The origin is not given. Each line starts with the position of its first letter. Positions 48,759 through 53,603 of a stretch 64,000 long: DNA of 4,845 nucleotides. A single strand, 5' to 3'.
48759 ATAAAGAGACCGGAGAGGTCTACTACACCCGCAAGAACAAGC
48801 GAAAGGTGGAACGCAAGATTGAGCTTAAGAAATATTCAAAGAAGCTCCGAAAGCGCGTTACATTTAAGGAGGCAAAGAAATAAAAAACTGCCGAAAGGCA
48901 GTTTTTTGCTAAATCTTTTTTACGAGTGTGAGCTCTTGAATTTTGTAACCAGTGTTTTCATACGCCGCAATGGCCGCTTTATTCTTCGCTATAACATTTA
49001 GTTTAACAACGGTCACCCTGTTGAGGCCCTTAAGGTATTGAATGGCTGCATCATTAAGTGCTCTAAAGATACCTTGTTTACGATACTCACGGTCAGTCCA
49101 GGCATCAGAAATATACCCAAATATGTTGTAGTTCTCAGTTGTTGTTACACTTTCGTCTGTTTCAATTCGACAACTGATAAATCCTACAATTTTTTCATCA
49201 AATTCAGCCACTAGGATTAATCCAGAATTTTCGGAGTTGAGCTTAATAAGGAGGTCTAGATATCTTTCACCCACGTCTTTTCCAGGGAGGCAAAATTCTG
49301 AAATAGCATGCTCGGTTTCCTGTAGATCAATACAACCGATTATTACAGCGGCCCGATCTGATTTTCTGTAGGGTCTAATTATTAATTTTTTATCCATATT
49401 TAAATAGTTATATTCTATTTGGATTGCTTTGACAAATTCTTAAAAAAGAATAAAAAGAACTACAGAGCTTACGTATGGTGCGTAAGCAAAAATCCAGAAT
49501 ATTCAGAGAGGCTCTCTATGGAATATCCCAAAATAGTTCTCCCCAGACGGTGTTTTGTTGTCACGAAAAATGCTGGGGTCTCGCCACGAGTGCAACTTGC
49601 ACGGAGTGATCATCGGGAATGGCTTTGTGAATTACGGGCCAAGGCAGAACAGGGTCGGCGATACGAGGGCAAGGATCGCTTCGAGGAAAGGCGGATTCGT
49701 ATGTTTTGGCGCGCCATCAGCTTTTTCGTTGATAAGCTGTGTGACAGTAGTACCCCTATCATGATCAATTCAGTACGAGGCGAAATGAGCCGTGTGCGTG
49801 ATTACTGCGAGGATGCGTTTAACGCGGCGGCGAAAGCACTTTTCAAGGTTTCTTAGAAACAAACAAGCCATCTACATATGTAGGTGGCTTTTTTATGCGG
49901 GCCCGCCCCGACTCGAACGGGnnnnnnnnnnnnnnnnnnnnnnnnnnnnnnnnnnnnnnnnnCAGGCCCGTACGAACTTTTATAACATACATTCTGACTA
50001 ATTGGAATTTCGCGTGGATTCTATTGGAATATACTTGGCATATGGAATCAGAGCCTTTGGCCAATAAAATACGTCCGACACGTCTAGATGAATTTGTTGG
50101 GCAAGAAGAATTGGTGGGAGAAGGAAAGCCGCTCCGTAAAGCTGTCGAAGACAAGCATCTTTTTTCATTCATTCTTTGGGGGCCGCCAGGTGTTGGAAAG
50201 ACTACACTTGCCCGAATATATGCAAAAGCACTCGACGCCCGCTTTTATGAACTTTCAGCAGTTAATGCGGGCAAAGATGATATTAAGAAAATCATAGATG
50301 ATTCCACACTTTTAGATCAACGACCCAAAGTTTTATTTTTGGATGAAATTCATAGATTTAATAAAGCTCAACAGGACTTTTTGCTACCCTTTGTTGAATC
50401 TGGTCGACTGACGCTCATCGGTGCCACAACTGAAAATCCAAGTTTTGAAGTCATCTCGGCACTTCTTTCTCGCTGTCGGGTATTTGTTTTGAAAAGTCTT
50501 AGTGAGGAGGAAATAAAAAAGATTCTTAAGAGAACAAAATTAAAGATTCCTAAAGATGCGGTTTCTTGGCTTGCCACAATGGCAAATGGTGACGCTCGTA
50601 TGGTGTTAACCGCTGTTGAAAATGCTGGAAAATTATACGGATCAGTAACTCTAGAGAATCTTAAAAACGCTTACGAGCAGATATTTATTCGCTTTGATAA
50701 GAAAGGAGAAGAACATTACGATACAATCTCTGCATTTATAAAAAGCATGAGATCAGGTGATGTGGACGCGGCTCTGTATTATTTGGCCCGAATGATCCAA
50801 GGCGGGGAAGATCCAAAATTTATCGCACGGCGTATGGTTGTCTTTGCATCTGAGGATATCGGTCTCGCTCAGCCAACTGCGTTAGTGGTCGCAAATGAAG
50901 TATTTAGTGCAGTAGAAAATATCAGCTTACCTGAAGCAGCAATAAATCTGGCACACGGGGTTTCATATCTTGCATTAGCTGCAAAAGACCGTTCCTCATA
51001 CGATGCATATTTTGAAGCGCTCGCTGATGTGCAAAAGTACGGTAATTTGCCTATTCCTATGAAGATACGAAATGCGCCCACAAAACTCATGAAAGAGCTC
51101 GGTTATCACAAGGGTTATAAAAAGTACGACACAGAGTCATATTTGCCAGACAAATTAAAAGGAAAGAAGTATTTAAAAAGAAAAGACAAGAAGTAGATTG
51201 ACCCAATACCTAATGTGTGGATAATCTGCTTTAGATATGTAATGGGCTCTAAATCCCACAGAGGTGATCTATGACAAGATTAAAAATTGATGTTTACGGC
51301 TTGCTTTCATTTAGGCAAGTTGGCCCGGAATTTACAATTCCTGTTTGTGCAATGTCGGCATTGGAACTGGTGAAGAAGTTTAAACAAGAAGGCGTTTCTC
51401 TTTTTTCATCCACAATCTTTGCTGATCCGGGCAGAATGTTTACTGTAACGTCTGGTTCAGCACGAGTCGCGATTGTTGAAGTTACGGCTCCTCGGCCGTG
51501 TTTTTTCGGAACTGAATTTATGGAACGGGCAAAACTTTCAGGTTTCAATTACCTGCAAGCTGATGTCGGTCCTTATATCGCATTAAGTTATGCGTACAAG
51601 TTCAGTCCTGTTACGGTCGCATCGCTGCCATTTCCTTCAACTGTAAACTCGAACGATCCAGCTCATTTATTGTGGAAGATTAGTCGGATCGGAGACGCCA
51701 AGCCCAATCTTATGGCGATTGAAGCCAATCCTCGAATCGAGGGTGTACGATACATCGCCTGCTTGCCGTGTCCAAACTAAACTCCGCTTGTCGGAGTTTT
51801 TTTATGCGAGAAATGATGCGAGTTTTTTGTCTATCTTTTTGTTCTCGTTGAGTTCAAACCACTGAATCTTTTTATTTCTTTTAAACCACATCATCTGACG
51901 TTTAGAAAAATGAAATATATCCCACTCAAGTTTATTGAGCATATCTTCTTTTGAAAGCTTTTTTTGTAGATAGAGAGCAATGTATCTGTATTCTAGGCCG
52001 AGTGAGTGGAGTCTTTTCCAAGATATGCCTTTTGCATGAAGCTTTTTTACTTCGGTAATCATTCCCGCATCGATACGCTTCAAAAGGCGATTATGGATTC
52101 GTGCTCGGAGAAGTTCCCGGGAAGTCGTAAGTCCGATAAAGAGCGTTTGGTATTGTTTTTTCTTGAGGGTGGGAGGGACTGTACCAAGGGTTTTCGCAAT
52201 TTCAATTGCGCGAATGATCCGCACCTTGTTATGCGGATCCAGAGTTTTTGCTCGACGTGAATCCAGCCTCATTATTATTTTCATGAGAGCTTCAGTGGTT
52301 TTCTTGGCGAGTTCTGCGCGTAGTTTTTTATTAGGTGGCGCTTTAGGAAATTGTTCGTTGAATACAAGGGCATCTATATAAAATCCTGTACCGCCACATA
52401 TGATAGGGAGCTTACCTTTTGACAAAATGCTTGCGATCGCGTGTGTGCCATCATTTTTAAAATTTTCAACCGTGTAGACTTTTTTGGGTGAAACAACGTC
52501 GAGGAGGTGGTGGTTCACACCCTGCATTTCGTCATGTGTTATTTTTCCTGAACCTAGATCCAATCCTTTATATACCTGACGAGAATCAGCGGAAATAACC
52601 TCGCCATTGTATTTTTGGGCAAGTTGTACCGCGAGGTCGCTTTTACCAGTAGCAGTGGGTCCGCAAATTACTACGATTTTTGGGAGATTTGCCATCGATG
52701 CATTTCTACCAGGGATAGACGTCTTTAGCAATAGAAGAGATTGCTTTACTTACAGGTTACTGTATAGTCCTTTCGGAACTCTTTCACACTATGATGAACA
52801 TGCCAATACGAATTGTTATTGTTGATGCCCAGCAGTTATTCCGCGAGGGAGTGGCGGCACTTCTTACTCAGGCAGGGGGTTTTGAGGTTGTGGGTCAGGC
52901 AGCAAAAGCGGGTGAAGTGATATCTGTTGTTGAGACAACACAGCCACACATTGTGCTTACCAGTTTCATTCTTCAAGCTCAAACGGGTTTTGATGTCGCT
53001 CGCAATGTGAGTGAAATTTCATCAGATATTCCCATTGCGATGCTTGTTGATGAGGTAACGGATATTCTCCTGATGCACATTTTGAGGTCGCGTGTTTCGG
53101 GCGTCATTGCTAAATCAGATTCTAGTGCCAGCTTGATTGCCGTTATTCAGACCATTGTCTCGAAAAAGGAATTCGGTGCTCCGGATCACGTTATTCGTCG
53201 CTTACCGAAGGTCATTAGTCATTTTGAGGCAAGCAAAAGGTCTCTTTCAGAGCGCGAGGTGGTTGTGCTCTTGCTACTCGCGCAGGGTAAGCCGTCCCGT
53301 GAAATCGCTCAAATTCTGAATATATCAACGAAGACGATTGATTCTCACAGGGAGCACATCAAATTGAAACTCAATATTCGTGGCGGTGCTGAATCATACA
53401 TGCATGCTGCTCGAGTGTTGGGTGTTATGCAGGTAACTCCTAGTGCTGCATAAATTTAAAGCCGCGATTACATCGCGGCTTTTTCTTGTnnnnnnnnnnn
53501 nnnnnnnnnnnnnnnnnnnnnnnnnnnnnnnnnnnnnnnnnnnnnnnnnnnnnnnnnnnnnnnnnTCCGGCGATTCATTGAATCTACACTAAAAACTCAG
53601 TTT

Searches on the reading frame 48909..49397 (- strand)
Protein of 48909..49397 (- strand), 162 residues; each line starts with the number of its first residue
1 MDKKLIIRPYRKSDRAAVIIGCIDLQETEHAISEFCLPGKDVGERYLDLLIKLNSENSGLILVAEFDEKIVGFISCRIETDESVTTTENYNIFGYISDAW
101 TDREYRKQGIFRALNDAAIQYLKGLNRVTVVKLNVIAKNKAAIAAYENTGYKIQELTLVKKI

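Call 27: search_protein_families(library=pfam, proteins=[window:48909-49397:-], max_evalue=0.001)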
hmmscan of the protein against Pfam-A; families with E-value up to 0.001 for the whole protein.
window:48909-49397:- (162 aa): 5 families
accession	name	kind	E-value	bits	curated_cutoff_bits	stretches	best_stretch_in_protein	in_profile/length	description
PF00583.31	Acetyltransf_1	-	1.1e-15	58.3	20.7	1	43-151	17-116/116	Acetyltransferase (GNAT) family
PF13508.13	Acetyltransf_7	-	1.6e-10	41.7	27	1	58-152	2-83/84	Acetyltransferase (GNAT) domain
PF13673.13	Acetyltransf_10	-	3.4e-08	34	23.6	1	57-153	29-109/128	Acetyltransferase (GNAT) domain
PF13420.13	Acetyltransf_4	-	5e-05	23.8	24.3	1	50-154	41-137/155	Acetyltransferase (GNAT) domain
PF13302.13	Acetyltransf_3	-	9.5e-05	23.5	25.4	1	5-152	2-138/138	Acetyltransferase (GNAT) domain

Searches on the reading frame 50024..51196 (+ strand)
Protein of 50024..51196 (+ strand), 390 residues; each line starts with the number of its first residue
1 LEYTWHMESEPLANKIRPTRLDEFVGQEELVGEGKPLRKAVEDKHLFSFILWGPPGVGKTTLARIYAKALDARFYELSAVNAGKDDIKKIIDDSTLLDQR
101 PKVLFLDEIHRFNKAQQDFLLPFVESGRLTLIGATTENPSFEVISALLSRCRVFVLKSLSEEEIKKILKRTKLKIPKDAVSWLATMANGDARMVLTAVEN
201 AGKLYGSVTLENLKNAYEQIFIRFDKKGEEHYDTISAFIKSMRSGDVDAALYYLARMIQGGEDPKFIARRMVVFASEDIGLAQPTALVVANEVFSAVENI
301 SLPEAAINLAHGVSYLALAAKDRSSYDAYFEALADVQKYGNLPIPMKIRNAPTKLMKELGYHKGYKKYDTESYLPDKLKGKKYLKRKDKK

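Call 27: search_protein_families(library=pfam, proteins=[window:50024-51196:+], max_evalue=0.001)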
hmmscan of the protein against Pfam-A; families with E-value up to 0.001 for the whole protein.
window:50024-51196:+ (390 aa): 12 families
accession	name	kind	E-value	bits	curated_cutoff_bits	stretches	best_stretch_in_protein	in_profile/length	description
PF12002.13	MgsA_C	-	6.3e-50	169.8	27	1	246-389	3-153/167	MgsA AAA+ ATPase C terminal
PF16193.11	AAA_assoc_2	-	1.2e-21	77.2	34.3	1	171-243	3-81/81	AAA C-terminal domain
PF00004.35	AAA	-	3.3e-17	63.6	21.2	1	50-156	2-128/131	ATPase family associated with various cellular activities (AAA)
PF05496.18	RuvB_N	-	1.2e-15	58.1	27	1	16-132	1-116/159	Holliday junction DNA helicase RuvB P-loop domain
PF07728.20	AAA_5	-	4e-10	40.3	22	1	49-137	2-103/139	AAA domain (dynein-related subfamily)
PF13173.12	AAA_14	-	5.3e-07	30.1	27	1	50-164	6-128/129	AAA domain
PF13191.12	AAA_16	-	7.8e-07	30.2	32.6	0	24-73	2-51/167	AAA ATPase domain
PF13401.12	AAA_22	-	5.3e-06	27.2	27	0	50-77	9-39/130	AAA domain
PF00158.32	Sigma54_activat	-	1.2e-05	25.4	20.2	0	103-147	96-141/168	Sigma-54 interaction domain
PF07724.20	AAA_2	-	1.4e-05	25.6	27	0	45-130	2-105/166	AAA domain (Cdc48 subfamily)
PF20720.3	nSTAND3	-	3.9e-05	23.8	27.2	1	50-109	21-74/155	Novel STAND NTPase 3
PF01078.27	Mg_chelatase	-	0.00014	21.7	20.3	0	48-70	24-46/207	Magnesium chelatase, subunit ChlI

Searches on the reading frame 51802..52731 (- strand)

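Call 28: search_protein_families(library=pfam, proteins=[window:51802-52731:-], max_evalue=0.001)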
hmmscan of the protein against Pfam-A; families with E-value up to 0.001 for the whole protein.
window:51802-52731:- (309 aa): 3 families
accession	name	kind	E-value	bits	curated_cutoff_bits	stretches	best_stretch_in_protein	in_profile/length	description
PF01715.23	IPPT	-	2.9e-63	214.2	23.6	1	52-285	1-242/243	IPP transferase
PF01745.22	IPT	-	5.7e-11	42.7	20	1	18-78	2-62/233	Isopentenyl transferase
PF13671.12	AAA_33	-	0.00012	22.9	27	0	20-58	2-41/143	AAA domain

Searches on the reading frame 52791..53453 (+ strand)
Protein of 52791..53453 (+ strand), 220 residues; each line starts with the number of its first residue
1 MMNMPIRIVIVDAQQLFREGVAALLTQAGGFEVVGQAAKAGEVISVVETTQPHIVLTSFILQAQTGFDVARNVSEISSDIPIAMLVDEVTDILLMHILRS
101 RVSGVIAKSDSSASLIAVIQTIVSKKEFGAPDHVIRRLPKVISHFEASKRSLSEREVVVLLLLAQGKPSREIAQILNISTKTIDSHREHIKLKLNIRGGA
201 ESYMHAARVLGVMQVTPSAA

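Call 28: search_protein_families(library=pfam, proteins=[window:52791-53453:+], max_evalue=0.001)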
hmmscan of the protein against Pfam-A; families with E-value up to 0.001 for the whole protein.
window:52791-53453:+ (220 aa): 7 families
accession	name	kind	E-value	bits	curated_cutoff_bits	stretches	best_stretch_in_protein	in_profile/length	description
PF00196.25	GerE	-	6.2e-17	61.4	23.5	1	151-206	2-57/57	Bacterial regulatory proteins, luxR family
PF00072.30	Response_reg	-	6.6e-11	42.8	30.2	1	8-119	1-110/111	Response regulator receiver domain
PF08281.18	Sigma70_r4_2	-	6.3e-06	26.2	25.7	1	151-194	10-54/54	Sigma-70, region 4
PF13518.12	HTH_28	-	0.00021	21.7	25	0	155-186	2-32/52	Helix-turn-helix domain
PF13551.12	HTH_29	-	0.00021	21.7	28.1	0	159-188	4-34/64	Winged helix-turn helix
PF13936.12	HTH_38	-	0.00026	21.1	27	1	151-183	6-37/44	Helix-turn-helix domain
PF13384.12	HTH_23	-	0.00029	21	24.6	1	158-184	9-35/50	Homeodomain-like domain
